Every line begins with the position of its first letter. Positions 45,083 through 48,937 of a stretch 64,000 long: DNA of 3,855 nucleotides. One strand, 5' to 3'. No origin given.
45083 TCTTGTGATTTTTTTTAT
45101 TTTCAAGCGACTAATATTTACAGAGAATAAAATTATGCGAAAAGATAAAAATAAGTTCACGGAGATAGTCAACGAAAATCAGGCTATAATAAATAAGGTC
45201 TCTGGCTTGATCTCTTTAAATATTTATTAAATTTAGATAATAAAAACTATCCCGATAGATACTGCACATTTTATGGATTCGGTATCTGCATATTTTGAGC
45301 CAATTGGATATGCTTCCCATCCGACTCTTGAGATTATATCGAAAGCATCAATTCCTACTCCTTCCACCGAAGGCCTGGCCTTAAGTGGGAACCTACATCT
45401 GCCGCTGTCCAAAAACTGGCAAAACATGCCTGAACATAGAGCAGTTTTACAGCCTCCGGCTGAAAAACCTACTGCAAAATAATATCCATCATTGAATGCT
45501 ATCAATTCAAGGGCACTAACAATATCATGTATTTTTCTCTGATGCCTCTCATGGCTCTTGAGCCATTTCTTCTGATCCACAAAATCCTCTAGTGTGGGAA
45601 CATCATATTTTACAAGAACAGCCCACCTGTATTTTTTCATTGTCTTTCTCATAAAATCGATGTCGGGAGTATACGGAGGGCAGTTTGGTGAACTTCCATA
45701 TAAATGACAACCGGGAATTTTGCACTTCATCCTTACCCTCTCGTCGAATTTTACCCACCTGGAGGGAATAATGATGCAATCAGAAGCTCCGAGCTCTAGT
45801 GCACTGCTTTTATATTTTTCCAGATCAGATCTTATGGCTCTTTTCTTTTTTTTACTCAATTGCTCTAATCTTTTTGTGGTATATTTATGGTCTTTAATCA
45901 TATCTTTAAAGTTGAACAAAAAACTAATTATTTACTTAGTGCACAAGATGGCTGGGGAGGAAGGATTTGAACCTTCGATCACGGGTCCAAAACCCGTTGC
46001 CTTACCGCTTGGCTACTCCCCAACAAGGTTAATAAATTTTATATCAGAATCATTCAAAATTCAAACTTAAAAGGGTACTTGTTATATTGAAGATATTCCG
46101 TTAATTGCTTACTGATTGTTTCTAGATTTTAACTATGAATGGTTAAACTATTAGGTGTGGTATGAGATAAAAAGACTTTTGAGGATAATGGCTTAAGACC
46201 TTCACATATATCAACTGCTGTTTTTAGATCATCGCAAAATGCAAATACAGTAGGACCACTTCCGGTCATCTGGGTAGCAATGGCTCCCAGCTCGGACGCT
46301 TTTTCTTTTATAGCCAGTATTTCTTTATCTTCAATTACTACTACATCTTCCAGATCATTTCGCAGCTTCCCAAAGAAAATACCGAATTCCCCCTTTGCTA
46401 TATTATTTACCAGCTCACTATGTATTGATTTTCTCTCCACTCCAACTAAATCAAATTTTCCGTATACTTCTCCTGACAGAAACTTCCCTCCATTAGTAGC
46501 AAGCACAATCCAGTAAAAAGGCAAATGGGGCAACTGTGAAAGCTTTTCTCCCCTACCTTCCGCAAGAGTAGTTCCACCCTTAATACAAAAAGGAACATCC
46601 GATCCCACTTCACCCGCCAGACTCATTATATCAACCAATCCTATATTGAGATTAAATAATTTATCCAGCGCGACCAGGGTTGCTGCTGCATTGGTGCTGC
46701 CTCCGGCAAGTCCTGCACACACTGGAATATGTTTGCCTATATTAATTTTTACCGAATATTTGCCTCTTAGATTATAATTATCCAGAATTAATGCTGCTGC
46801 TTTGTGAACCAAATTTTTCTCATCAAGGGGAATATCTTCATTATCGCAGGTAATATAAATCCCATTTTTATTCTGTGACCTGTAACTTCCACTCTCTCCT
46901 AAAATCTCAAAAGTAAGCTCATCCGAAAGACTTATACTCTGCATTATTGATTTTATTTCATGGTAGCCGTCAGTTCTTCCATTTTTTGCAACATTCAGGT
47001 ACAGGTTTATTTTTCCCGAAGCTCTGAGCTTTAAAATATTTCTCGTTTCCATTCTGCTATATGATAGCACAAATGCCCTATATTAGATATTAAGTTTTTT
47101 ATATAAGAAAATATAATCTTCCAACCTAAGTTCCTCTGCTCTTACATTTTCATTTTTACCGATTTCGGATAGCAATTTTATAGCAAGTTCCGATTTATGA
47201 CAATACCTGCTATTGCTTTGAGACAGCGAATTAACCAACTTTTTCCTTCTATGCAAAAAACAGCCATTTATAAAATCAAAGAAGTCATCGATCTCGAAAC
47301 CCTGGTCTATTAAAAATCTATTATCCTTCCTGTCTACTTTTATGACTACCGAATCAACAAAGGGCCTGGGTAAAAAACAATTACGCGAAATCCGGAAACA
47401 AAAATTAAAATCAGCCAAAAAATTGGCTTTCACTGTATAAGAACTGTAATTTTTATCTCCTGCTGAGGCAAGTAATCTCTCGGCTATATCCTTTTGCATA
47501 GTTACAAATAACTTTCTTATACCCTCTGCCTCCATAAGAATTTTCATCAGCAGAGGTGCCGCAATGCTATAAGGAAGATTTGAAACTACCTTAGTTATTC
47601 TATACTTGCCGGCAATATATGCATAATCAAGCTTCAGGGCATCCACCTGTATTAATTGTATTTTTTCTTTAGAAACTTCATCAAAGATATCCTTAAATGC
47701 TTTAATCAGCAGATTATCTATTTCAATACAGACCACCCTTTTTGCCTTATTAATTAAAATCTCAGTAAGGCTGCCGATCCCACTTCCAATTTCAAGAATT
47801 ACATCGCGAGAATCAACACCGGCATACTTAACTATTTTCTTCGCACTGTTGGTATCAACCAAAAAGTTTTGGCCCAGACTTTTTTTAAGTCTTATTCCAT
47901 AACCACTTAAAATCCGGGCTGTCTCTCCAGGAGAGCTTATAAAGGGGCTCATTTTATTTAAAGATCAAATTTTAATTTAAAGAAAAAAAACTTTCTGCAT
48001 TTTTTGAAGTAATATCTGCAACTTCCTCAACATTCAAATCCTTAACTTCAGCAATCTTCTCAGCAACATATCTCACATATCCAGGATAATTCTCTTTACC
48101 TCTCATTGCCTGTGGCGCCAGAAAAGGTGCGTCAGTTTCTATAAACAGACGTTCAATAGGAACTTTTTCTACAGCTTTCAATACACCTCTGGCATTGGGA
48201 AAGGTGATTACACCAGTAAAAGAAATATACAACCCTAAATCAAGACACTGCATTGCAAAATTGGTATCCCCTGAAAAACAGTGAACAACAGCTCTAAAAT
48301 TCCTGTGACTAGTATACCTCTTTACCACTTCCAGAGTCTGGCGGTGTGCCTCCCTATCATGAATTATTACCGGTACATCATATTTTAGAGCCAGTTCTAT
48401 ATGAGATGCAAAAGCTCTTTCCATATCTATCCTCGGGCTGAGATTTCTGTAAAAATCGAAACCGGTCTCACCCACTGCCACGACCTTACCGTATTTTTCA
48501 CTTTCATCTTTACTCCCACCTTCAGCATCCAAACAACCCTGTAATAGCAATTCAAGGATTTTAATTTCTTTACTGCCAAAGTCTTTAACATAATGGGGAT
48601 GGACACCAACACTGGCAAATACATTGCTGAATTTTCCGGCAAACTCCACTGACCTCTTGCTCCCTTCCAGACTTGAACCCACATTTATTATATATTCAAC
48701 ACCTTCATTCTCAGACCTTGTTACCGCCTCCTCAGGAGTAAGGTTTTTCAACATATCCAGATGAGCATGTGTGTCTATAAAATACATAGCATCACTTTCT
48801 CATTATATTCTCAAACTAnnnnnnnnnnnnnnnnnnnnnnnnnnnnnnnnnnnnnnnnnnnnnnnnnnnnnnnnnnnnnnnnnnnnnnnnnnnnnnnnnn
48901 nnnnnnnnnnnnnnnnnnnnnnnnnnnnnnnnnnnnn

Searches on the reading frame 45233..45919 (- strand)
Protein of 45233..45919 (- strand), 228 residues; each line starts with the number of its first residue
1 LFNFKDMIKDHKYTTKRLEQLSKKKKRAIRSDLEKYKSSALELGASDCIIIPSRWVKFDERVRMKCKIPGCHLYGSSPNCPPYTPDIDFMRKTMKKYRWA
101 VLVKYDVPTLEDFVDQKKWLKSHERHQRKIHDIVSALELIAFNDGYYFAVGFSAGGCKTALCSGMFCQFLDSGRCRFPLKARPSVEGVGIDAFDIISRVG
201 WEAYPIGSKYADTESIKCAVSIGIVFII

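Call 9: search_protein_families(library=pfam, max_evalue=0.000001, proteins=[window:45233-45919:-])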
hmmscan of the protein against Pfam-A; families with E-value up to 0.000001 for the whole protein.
window:45233-45919:- (228 aa): 1 family
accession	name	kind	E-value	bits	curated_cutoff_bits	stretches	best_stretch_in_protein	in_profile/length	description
PF10050.14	DUF2284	-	3.2e-35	121.7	25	1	50-207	2-149/161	Predicted metal-binding protein (DUF2284)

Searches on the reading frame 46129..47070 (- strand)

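Call 10: search_protein_families(library=pfam, max_evalue=0.000001, proteins=[window:46129-47070:-])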
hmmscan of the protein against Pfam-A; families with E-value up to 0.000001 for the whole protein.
window:46129-47070:- (313 aa): 2 families
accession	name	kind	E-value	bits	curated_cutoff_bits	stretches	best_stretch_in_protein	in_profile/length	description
PF00288.32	GHMP_kinases_N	-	1.5e-14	54.4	22.3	1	86-166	1-87/87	GHMP kinases N terminal domain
PF08544.19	GHMP_kinases_C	-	9.1e-11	42.4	21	1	237-291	18-78/85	GHMP kinases C terminal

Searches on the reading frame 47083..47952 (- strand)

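Call 10: search_protein_families(library=pfam, max_evalue=0.000001, proteins=[window:47083-47952:-])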
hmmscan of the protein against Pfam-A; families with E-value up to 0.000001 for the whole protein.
window:47083-47952:- (289 aa): 1 family
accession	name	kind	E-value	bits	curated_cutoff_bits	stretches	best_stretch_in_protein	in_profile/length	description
PF00398.26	RrnaAD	-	2.7e-50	171.3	24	1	21-252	3-232/263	Ribosomal RNA adenine dimethylase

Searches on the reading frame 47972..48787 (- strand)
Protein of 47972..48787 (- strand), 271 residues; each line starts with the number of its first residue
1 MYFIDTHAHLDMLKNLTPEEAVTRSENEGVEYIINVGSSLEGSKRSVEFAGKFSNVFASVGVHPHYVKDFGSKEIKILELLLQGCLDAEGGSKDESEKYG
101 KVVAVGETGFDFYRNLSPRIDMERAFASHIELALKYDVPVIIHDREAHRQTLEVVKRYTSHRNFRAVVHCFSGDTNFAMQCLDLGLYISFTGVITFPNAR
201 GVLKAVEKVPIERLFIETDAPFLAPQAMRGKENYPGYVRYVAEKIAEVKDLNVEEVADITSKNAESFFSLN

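Call 10: search_protein_families(library=pfam, max_evalue=0.000001, proteins=[window:47972-48787:-])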
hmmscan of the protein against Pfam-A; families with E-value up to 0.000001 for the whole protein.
window:47972-48787:- (271 aa): 1 family
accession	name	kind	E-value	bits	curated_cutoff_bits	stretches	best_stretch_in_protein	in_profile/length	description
PF01026.27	TatD_DNase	-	4.9e-76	255.9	27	1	4-269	1-253/253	TatD related DNase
